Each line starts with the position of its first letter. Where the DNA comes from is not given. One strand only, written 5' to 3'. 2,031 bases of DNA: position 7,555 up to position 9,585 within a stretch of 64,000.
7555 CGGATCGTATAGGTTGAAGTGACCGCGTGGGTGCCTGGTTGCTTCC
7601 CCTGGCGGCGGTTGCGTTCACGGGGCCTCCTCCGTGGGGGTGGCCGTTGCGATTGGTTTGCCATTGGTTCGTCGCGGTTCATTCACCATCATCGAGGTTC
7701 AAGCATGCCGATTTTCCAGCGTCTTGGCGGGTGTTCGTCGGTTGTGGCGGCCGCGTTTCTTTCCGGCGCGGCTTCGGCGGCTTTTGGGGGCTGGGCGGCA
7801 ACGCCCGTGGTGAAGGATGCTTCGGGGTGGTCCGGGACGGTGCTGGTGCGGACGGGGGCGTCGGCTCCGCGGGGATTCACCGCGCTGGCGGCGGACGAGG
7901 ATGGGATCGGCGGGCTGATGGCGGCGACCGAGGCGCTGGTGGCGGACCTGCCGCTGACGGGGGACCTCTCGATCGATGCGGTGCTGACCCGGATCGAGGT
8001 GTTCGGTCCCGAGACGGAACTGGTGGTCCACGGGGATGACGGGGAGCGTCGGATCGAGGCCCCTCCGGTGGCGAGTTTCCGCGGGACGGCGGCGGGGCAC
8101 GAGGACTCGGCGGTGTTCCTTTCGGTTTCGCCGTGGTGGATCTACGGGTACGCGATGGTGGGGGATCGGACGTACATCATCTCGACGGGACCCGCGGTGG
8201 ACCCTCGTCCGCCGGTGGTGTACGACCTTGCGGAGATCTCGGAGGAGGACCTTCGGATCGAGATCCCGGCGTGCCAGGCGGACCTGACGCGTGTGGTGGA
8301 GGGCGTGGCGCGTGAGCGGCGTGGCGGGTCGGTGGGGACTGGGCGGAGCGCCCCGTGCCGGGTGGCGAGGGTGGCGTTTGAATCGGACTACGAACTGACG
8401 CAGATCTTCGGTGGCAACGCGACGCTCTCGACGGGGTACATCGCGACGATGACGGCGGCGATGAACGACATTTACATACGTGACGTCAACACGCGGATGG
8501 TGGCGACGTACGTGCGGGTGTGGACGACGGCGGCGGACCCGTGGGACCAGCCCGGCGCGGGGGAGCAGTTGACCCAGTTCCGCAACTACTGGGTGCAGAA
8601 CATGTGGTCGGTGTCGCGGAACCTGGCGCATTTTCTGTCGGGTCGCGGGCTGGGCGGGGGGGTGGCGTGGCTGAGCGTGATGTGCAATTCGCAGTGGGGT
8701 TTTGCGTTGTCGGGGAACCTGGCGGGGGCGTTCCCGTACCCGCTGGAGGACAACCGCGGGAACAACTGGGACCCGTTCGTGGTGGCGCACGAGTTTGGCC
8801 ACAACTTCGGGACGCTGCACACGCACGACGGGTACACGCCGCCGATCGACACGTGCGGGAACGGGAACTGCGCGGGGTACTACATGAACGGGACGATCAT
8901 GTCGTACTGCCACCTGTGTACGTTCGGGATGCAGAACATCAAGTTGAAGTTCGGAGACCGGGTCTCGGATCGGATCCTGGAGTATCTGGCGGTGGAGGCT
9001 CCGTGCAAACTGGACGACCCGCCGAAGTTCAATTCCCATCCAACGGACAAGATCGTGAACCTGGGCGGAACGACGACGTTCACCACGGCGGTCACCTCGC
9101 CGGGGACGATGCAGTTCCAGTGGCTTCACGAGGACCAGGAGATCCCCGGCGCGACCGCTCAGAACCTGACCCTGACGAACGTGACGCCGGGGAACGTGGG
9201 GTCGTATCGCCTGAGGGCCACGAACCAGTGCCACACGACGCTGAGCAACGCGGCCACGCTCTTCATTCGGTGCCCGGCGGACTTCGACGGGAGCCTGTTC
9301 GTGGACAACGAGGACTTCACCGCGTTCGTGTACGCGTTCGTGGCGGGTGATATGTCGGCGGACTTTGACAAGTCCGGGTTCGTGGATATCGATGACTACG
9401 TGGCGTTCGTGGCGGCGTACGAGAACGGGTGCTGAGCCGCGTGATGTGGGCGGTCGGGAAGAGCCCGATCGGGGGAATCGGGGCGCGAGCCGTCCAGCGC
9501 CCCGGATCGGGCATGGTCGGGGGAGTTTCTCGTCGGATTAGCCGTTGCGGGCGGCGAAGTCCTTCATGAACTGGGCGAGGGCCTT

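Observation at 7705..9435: GC-type dockerin C-terminal anchors on two unrelated secreted enzymes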

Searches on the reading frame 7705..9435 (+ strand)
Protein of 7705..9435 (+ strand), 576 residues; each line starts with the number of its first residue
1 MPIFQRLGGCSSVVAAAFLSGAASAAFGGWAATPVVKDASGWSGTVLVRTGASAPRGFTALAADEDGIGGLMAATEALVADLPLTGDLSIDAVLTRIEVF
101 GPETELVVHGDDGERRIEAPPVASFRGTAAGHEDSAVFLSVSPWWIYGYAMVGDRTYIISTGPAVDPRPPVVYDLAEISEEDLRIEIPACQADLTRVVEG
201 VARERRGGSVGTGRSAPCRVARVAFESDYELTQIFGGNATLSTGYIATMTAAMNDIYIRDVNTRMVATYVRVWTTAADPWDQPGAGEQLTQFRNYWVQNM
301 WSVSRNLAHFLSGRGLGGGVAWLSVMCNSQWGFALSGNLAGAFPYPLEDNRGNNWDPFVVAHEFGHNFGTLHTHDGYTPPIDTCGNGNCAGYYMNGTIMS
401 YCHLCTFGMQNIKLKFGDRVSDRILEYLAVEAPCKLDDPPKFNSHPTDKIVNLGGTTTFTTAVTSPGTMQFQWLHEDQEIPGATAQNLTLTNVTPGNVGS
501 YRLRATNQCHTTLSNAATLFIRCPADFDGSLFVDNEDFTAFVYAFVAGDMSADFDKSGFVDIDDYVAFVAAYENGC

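Call 3: search_protein_families(library=ncbifam, proteins=[window:7705-9435:+], max_evalue=0.1)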
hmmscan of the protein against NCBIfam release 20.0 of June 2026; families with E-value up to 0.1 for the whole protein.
window:7705-9435:+ (576 aa): 1 family
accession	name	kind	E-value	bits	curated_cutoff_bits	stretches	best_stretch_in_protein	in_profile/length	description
NF041540.1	dockerin_GC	domain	1.1e-08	35.3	29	1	523-576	1-67/67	GC-type dockerin domain-anchored protein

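Call 4: search_protein_families(library=pfam, proteins=[window:7705-9435:+], max_evalue=0.1)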
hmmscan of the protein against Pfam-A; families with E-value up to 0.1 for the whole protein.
window:7705-9435:+ (576 aa): 8 families
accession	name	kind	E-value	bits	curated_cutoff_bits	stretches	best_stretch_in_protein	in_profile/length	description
PF13688.12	Reprolysin_5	-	2.9e-18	67.3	27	1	220-402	4-187/196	Metallo-peptidase family M12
PF13583.11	Reprolysin_4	-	3.5e-13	50.1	22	1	219-403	3-177/203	Metallo-peptidase family M12B Reprolysin-like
PF13582.12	Reprolysin_3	-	5.4e-13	50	22.4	1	245-373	3-123/123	Metallo-peptidase family M12B Reprolysin-like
PF13574.12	Reprolysin_2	-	4.9e-09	36.8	27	1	246-384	8-153/195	Metallo-peptidase family M12B Reprolysin-like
PF13927.12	Ig_3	-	1.1e-07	32.7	30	1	439-507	1-78/78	Immunoglobulin domain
PF07679.22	I-set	-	6.3e-07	29.8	23.7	1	440-516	1-85/90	Immunoglobulin I-set domain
PF01421.25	Reprolysin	-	0.0003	21.3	20.8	1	238-375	20-150/200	Reprolysin (M12B) family zinc metalloprotease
PF13895.12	Ig_2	-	0.0025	18.4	27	1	464-513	24-71/79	Immunoglobulin domain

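Call 46: find_homologous_proteins(query=window:7705-9432:+, max_evalue=1e-10)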
Query window:7705-9432:+ (576 aa): 687 proteins with E <= 1e-10 among 8000 candidates; the best 120 are listed.
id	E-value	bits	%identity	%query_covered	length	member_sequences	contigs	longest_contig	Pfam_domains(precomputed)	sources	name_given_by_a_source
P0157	0.0e+0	1265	94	100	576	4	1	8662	PF13582.13,PF07679.23,PF13688.13,PF13927.13,PF13574.13,PF13583.12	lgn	-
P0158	6.2e-244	829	65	93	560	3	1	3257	PF13582.13,PF07679.23,PF13688.13,PF13927.13,PF13574.13,PF13583.12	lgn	-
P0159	9.2e-223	759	60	97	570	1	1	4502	PF13582.13,PF01421.26,PF13688.13,PF13927.13,PF13574.13,PF13583.12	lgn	-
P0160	4.8e-222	757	60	95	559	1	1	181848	PF13582.13,PF07679.23,PF13688.13,PF13927.13,PF13574.13,PF13583.12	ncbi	-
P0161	6.7e-218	743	61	97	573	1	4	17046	PF13582.13,PF01421.26,PF07679.23,PF13688.13,PF13927.13,PF13574.13,PF13583.12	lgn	-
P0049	1.2e-217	742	60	93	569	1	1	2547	PF13582.13,PF01421.26,PF07679.23,PF13688.13,PF13927.13,PF13574.13,PF13583.12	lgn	-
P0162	5.1e-214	731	60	93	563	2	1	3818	PF13582.13,PF01421.26,PF07679.23,PF13688.13,PF13927.13,PF13574.13,PF13583.12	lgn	-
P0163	6.9e-209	714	58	94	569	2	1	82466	PF13582.13,PF07679.23,PF13688.13,PF13927.13,PF13574.13,PF13583.12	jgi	jgi:hypothetical protein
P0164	1.1e-206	706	58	93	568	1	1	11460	PF13582.13,PF07679.23,PF13688.13,PF13927.13,PF13574.13,PF13583.12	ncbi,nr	ncbi:MAG TPA: M12 family metallo-peptidase [Phycisphaerales bacterium]|nr:M12 family metallo-peptida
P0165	1.4e-124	435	43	98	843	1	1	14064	PF13582.13,PF13688.13,PF13927.13,PF13574.13,PF00041.28,PF13583.12,PF16656.12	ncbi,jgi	jgi:hypothetical protein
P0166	3.6e-124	434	42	88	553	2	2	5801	PF13582.13,PF01421.26,PF13688.13,PF13574.13,PF13583.12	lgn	-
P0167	5.8e-120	420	41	92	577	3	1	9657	PF13582.13,PF07679.23,PF13895.13,PF13688.13,PF13927.13,PF13574.13,PF13583.12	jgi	jgi:hypothetical protein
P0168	5.5e-119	417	43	88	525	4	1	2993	PF13582.13,PF13688.13,PF13927.13,PF13574.13,PF13583.12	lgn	-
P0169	1.1e-118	416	41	88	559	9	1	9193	PF13582.13,PF13688.13,PF13927.13,PF13574.13,PF13583.12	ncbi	-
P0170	9.0e-113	396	39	90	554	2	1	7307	PF13582.13,PF07679.23,PF13688.13,PF13927.13,PF13574.13,PF13583.12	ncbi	-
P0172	8.8e-109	383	44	71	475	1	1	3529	PF13582.13,PF01421.26,PF00404.25,PF13688.13,PF13574.13,PF13583.12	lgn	-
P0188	2.8e-99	352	39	84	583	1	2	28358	PF13582.13,PF01421.26,PF00404.25,PF13688.13,PF13927.13,PF13574.13,PF13583.12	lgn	-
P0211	6.3e-93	331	46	59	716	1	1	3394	PF13582.13,PF17963.8,PF07691.18,PF00404.25,PF13688.13,PF13574.13,PF13583.12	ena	-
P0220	3.7e-91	325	37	79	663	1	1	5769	PF13582.13,PF07679.23,PF13895.13,PF00404.25,PF13688.13,PF13927.13,PF13574.13,PF13583.12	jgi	jgi:hypothetical protein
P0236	1.5e-87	313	41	65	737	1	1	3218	PF13582.13,PF01421.26,PF17963.8,PF07691.18,PF00404.25,PF13688.13,PF13574.13,PF13583.12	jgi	jgi:hypothetical protein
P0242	1.2e-86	310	40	67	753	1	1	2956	PF13582.13,PF17963.8,PF07691.18,PF00404.25,PF13688.13,PF17892.8,PF17803.8,PF13574.13,PF13583.12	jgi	-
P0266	1.9e-84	303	41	64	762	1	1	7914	PF13582.13,PF01421.26,PF17963.8,PF07691.18,PF00404.25,PF13688.13,PF13574.13,PF13583.12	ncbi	-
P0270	8.7e-84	301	43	64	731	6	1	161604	PF13582.13,PF07691.18,PF00404.25,PF13688.13,PF13574.13,PF13583.12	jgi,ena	-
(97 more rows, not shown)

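Call 69: search_protein_families(library=ncbifam, proteins=[P0166, P0167, P0170, P0172], max_evalue=0.01)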
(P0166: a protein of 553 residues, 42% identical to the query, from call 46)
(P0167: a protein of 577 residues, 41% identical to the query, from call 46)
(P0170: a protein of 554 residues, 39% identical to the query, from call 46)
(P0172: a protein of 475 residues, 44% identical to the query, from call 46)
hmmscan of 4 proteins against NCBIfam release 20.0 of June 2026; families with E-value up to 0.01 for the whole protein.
P0166 (553 aa): 1 family
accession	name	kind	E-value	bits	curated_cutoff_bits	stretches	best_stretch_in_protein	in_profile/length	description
NF041540.1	dockerin_GC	domain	1.3e-05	25.5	29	1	500-553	1-67/67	GC-type dockerin domain-anchored protein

P0167 (577 aa): 1 family
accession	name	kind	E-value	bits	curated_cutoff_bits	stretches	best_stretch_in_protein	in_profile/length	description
NF041540.1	dockerin_GC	domain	0.0076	16.6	29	0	520-577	1-67/67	GC-type dockerin domain-anchored protein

P0170 (554 aa): 1 family
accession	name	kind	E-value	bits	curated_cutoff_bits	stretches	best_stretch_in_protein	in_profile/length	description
NF041540.1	dockerin_GC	domain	3.6e-06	27.3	29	1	501-554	1-67/67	GC-type dockerin domain-anchored protein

P0172 (475 aa): 2 families
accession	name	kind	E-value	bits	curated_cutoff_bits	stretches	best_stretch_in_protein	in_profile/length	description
NF041540.1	dockerin_GC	domain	1.1e-16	61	29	1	422-475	1-67/67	GC-type dockerin domain-anchored protein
NF003478.0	PRK05124.1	equivalog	0.0087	14.7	590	0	124-162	259-297/475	sulfate adenylyltransferase subunit CysN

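Call 72: predict_structure(alignment_id=A4)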
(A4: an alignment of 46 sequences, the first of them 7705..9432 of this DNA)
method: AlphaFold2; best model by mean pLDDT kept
length: 576 residues; sequences in the alignment: 46
mean_pLDDT: 84.9   pTM: 0.78
mean pLDDT of the five models: 84.9, 84.4, 84.3, 82.9, 82.8
residues with pLDDT >= 90: 355; 70-90: 139; 50-70: 13; < 50: 69
segments of 3 or more residues with pLDDT < 50: 1-39, 184-213
pLDDT, mean of each block of 10 residues (from residue 1): 37 40 41 45 93 89 94 92 95 91 93 95 91 87 89 89 79 83 40 33 38 69 97 94 94 92 95 96 96 97 95 93 94 96 78 90 97 91 85 87 87 93 94 89 96 94 88 97 96 94 92 96 85 90 96 94 94 79
secondary structure, 60 per line:
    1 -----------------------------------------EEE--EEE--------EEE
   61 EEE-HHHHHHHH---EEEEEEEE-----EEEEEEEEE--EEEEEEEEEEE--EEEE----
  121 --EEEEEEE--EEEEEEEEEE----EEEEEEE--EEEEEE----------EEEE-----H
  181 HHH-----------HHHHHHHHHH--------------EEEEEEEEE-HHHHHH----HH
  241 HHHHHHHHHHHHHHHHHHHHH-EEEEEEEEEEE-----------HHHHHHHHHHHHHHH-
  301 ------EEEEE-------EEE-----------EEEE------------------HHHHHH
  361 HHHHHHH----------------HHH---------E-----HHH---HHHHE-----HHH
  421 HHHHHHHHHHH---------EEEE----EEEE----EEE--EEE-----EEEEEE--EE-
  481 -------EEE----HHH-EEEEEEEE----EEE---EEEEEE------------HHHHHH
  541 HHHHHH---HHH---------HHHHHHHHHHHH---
elements in order: E42-44 E47-49 E58-63 H65-72 E76-83 E89-97 E100-110 E113-116 E123-129 E132-141 E146-152 E155-160 E171-174 H180-183 H195-204 E219-227 H229-234 H239-261 E263-273 H285-299 E307-311 E319-321 E333-336 H355-367 H408-411 H418-431 E441-444 E449-452 E457-459 E462-464 E470-475 E488-490 E499-506 E511-513 E517-522 H535-546 H562-573

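Call 78: fold_search(model_id=the predicted structure, library=pdb)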
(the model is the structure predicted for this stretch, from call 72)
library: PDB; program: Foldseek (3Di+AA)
matches with E <= 10: 1997; with E <= 0.001: 351
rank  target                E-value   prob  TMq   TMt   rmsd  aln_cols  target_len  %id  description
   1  9o58_A                9.1e-16  1.00  0.41  0.38   8.9       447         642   15  Zymogen ADAM17-iRhom2 complex bound by the MEDI3622 Fab (released 2025-06-25)
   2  9o54_A                1.4e-15  1.00  0.39  0.55   7.6       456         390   15  ADAM17 Prodomain-Metalloproteinase Domains bound to MEDI3622 Fab (released 2025-06-25)
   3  8snl_A                2.0e-15  1.00  0.41  0.37  11.5       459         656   15  Structure of human ADAM17/iRhom2 sheddase complex (released 2024-05-29)
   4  9q7y_B                1.0e-14  1.00  0.40  0.37   8.2       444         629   14  Zymogen ADAM17- iRhom1 Cytoplasmic Deletion (365) Complex Bound by the MEDI3622 Fab (released 2026-04-01)
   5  2erq_A                3.9e-12  1.00  0.31  0.41   3.6       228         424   18  Crystal structure of vascular apoptosis-inducing protein-1(tetragonal crystal form) (released 2006-06-20)
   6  1r55_A                4.4e-12  1.00  0.29  0.75   4.8       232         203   17  Crystal structure of the catalytic domain of human ADAM 33 (released 2004-10-12)
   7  4j4m_A                5.2e-12  1.00  0.30  0.81   3.7       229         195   19  Crystal structure of TM-1, a Trimeresurus mucrosquamatus venom metalloproteinase (released 2013-07-10)
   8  1wni                  6.1e-12  1.00  0.29  0.79   3.9       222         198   18  Crystal Structure of H2-Proteinase (released 2004-08-17)
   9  6x5x                  6.5e-12  1.00  0.30  0.81   3.7       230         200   16  Crystal structure o BmooMP-I, a P-I metalloproteinase from Bothrops moojeni (released 2020-10-07)
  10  1kug_A                7.7e-12  1.00  0.31  0.83   3.4       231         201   17  Crystal Structure of a Taiwan Habu Venom Metalloproteinase complexed with its endogenous inhibitor pENW (released 2002-07-10)
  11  1nd1                  7.7e-12  1.00  0.30  0.80   4.0       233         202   20  Amino acid sequence and crystal structure of BaP1, a metalloproteinase from Bothrops asper snake venom that exerts multi (released 2003-11-04)
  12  2ero_A                1.0e-11  1.00  0.30  0.40   4.0       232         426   18  Crystal structure of vascular apoptosis-inducing protein-1(orthorhombic crystal form) (released 2006-06-20)
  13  2w12                  1.2e-11  1.00  0.31  0.81   3.6       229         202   18  High-resolution crystal structure of the P-I snake venom metalloproteinase BaP1 in complex with a peptidomimetic: insigh (released 2009-06-16)
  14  4j4m_B                1.4e-11  1.00  0.30  0.81   3.8       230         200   19  Crystal structure of TM-1, a Trimeresurus mucrosquamatus venom metalloproteinase (released 2013-07-10)
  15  2erq_B                1.4e-11  1.00  0.31  0.41   3.8       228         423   19  Crystal structure of vascular apoptosis-inducing protein-1(tetragonal crystal form) (released 2006-06-20)
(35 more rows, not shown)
